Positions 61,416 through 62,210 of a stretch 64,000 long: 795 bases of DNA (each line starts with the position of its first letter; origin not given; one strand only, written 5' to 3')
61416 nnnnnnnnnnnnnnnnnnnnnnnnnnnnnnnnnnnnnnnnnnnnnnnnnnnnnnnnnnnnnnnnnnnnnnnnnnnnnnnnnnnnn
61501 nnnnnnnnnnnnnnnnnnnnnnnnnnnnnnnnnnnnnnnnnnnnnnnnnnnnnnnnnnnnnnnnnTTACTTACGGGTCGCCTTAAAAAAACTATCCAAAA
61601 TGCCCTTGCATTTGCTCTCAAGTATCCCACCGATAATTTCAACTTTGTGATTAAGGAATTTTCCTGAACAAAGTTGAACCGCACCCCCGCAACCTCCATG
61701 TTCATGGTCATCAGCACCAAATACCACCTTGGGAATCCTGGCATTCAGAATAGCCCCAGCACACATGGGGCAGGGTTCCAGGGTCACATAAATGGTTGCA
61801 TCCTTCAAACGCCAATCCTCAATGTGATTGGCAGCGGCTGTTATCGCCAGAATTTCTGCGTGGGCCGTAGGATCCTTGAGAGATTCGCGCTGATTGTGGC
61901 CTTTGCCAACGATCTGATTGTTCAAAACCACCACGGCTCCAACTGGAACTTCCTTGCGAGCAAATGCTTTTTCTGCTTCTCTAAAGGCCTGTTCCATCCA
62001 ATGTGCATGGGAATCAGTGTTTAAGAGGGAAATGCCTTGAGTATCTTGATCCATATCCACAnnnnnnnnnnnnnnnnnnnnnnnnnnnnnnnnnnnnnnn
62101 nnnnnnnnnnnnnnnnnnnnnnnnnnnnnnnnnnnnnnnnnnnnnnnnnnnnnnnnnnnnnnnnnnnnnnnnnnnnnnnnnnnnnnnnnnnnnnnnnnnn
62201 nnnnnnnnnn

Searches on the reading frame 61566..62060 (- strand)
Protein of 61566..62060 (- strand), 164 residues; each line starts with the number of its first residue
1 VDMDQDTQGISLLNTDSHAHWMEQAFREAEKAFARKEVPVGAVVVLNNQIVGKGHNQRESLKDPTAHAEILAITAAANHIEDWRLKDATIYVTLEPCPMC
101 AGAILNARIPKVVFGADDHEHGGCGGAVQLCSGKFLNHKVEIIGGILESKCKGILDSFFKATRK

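Call 18: search_protein_families(library=pfam, proteins=[window:61566-62060:-])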
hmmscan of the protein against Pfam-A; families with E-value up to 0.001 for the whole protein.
window:61566-62060:- (164 aa): 4 families
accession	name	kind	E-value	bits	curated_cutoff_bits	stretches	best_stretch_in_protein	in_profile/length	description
PF14437.12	MafB19-deam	-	3.6e-42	144.1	27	1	17-163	2-142/142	MafB19-like deaminase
PF00383.29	dCMP_cyt_deam_1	-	8.1e-32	109.6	25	1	17-115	3-101/102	Cytidine and deoxycytidylate deaminase zinc-binding region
PF14439.12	Bd3614-deam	-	4.4e-05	23.9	38.5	1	62-109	31-79/113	Bd3614-like deaminase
PF18750.7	SNAD4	-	0.00046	20.7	27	1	57-106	21-73/130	Secreted Novel AID/APOBEC-like Deaminase 4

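Call 33: find_encoding_contigs(protein=window:61566-62060:-, flank=1500, max_places=4)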
Protein window:61566-62060:- (164 aa): no gene with exactly this product is on record in the collection.
